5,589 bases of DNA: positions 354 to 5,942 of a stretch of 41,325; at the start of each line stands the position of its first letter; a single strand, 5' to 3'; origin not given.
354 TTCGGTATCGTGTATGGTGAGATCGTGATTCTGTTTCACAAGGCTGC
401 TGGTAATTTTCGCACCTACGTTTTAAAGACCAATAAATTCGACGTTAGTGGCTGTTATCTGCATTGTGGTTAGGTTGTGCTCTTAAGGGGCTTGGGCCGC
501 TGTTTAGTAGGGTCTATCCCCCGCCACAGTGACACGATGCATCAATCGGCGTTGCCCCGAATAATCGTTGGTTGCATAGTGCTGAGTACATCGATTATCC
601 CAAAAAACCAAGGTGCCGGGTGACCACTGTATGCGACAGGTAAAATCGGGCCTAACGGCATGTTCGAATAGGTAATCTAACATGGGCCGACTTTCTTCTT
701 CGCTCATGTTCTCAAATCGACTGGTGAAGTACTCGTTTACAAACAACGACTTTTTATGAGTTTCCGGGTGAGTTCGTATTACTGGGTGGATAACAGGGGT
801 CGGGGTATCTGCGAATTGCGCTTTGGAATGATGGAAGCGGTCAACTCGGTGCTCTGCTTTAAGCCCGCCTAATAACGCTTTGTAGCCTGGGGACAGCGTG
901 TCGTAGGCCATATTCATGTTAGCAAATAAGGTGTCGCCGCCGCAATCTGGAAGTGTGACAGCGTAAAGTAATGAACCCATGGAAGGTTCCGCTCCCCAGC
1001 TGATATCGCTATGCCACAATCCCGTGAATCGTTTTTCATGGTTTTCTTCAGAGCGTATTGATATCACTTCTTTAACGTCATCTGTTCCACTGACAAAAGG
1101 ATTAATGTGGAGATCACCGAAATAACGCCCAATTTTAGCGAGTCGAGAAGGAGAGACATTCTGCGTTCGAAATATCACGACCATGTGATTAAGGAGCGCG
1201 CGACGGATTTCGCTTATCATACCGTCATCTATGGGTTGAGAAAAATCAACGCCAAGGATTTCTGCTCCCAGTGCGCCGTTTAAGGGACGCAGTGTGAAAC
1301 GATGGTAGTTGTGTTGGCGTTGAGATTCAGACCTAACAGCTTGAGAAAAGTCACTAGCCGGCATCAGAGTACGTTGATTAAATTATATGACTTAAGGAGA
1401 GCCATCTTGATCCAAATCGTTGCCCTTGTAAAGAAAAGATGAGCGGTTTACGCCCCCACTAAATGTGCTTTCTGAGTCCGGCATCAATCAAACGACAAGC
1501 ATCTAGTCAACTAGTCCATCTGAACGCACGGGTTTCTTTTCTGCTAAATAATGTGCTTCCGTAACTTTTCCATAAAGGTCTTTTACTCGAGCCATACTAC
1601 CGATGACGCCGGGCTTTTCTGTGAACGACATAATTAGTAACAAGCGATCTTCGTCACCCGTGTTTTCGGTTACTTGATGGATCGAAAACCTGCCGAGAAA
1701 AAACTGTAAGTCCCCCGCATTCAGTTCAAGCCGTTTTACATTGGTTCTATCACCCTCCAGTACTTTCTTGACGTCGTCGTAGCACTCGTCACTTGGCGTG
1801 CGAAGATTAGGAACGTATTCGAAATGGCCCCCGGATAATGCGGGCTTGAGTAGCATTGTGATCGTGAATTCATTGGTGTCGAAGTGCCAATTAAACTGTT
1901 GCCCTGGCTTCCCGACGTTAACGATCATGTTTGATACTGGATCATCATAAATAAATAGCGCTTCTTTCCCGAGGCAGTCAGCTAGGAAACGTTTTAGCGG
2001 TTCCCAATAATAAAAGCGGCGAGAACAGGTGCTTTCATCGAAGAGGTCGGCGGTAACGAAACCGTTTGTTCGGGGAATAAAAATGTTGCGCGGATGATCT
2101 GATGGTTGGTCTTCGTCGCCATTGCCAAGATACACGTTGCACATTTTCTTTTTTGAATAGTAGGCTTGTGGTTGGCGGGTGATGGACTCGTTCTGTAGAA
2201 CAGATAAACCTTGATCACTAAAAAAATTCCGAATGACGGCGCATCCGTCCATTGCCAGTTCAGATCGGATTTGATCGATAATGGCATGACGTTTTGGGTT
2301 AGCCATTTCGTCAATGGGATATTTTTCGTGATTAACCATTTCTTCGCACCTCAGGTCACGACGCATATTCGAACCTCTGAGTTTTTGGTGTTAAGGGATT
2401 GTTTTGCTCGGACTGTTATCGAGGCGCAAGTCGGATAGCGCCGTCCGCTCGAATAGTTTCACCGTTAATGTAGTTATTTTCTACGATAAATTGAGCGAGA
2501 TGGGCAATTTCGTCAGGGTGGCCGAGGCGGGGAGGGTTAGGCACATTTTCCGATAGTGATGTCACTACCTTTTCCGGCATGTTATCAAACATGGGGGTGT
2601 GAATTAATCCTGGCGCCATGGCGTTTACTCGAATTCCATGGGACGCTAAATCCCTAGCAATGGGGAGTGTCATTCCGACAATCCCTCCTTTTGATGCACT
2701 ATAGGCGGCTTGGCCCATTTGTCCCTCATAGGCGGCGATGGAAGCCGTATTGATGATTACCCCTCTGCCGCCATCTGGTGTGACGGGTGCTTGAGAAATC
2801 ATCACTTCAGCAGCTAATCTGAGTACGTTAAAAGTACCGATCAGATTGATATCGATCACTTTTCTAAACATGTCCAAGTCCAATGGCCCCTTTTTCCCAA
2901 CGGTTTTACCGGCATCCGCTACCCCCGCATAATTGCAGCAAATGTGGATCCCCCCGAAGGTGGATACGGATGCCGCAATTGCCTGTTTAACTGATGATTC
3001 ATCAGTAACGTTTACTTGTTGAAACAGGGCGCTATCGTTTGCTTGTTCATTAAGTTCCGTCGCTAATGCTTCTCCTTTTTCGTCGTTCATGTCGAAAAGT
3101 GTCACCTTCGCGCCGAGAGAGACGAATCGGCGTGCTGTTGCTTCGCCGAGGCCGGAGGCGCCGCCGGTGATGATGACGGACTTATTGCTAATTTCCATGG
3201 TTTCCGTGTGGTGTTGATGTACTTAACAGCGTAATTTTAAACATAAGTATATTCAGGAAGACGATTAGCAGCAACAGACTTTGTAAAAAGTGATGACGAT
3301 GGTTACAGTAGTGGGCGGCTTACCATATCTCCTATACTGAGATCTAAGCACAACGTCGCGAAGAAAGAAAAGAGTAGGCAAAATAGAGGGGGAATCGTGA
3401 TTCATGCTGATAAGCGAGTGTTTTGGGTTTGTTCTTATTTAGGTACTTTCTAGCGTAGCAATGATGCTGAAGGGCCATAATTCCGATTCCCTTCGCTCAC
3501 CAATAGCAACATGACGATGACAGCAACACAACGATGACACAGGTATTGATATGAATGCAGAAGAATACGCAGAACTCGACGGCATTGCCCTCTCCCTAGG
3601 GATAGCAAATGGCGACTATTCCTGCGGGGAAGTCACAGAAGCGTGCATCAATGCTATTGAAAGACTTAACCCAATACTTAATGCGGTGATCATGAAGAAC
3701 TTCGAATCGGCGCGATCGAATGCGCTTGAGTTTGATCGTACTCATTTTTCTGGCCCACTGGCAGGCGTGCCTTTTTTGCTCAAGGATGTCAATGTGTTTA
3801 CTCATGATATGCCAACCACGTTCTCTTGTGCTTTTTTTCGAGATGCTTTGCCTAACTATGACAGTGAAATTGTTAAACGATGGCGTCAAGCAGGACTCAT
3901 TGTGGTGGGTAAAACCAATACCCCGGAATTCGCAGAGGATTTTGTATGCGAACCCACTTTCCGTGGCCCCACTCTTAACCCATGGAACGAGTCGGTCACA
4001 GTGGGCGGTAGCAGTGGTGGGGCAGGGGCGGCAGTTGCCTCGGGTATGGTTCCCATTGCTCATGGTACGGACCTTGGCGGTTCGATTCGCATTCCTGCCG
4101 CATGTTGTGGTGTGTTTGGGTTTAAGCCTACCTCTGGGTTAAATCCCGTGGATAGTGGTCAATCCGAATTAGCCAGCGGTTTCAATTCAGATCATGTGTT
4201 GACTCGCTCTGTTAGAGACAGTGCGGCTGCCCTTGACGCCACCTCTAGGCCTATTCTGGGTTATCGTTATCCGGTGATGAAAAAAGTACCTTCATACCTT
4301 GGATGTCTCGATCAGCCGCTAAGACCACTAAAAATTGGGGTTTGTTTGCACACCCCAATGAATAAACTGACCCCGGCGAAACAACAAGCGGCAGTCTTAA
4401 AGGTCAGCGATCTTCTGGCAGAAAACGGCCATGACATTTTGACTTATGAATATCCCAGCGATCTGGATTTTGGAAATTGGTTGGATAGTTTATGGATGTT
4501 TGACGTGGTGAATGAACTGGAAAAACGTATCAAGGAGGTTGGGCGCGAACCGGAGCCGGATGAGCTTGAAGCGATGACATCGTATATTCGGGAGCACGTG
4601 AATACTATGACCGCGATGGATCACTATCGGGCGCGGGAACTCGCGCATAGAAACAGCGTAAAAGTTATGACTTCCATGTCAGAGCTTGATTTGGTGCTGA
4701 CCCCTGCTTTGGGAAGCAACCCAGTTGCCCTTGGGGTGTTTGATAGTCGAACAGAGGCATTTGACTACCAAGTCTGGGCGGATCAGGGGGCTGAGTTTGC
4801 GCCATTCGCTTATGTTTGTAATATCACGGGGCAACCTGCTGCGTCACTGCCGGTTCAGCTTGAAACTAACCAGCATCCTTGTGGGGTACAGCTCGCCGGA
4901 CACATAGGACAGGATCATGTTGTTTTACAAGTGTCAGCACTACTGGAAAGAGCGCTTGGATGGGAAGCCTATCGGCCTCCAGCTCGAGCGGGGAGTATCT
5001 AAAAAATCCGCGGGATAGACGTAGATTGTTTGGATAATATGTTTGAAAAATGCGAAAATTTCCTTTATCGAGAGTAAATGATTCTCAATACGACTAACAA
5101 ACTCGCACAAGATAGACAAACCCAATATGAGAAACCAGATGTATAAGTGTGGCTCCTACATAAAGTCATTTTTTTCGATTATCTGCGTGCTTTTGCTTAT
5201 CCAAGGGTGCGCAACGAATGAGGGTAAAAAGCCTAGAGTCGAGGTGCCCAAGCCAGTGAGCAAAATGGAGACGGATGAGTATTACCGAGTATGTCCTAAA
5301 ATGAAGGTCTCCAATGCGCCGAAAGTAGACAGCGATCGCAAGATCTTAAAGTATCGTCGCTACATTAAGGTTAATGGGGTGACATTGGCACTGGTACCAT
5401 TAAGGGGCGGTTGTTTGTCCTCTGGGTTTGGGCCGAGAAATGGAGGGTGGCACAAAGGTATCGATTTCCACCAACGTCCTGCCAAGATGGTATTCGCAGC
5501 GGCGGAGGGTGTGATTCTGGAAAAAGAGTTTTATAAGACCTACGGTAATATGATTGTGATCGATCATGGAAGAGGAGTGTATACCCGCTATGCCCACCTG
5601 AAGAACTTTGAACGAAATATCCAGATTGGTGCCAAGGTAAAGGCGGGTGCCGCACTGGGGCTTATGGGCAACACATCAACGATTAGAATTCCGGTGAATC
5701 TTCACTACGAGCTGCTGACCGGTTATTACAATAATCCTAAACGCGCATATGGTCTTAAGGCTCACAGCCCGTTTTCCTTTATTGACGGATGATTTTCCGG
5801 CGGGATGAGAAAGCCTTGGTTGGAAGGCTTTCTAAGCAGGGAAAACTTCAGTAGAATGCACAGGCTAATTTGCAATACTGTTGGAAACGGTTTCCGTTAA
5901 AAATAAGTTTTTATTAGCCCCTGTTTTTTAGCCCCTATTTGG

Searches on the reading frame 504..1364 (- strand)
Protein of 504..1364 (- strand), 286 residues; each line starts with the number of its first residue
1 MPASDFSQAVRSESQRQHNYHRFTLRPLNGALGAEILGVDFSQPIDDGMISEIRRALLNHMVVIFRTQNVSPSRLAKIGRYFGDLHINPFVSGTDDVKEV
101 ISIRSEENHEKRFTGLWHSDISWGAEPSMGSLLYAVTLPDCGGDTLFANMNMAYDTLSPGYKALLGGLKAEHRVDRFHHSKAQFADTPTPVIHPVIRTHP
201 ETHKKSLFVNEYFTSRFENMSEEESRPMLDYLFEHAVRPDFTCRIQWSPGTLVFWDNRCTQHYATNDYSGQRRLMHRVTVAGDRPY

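Call 35: search_protein_families(library=pfam, proteins=[window:504-1364:-], max_evalue=0.0001)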
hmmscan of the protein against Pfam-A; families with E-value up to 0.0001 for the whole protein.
window:504-1364:- (286 aa): 1 family
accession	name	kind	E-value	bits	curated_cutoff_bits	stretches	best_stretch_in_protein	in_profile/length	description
PF02668.22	TauD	-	2.1e-65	221.7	27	1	25-279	2-267/267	Taurine catabolism dioxygenase TauD, TfdA family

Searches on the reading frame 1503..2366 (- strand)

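Call 35: search_protein_families(library=pfam, proteins=[window:1503-2366:-], max_evalue=0.0001)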
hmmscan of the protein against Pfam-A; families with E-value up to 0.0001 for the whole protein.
window:1503-2366:- (287 aa): 1 family
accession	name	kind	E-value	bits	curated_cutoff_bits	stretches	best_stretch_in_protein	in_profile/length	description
PF23169.1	HalD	-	3.8e-11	43.3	26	1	110-251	72-211/228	Halogenase D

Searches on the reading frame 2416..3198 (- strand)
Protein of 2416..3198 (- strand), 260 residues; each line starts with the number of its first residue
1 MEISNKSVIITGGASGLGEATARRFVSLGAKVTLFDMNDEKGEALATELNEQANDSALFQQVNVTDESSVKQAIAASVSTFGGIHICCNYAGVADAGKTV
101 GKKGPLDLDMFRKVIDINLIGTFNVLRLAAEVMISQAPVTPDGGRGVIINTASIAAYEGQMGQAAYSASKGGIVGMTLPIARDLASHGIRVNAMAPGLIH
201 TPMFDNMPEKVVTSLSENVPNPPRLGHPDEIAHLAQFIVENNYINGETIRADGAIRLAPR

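Call 35: search_protein_families(library=pfam, proteins=[window:2416-3198:-], max_evalue=0.0001)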
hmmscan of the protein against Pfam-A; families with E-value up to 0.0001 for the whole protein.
window:2416-3198:- (260 aa): 3 families
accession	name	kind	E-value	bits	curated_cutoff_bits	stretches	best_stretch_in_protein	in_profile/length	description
PF00106.31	adh_short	-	5.8e-50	169.9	26.6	1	6-209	1-192/195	short chain dehydrogenase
PF13561.12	adh_short_C2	-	7.5e-47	160.3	27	1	14-253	3-233/236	Enoyl-(Acyl carrier protein) reductase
PF08659.16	KR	-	6.8e-08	33.1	22.6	1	8-169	3-152/180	KR domain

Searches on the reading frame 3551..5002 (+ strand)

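Call 35: search_protein_families(library=pfam, proteins=[window:3551-5002:+], max_evalue=0.0001)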
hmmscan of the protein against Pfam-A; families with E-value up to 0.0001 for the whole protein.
window:3551-5002:+ (483 aa): 1 family
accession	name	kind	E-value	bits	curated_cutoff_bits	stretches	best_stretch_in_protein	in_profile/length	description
PF01425.27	Amidase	-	4.3e-88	296.7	27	1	27-459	1-445/445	Amidase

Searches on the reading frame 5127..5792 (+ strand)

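Call 35: search_protein_families(library=pfam, proteins=[window:5127-5792:+], max_evalue=0.0001)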
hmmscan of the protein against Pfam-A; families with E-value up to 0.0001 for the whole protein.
window:5127-5792:+ (221 aa): 1 family
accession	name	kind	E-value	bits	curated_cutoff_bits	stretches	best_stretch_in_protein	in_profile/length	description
PF01551.29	Peptidase_M23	-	1.9e-21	76.5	28.7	1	109-197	3-88/96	Peptidase family M23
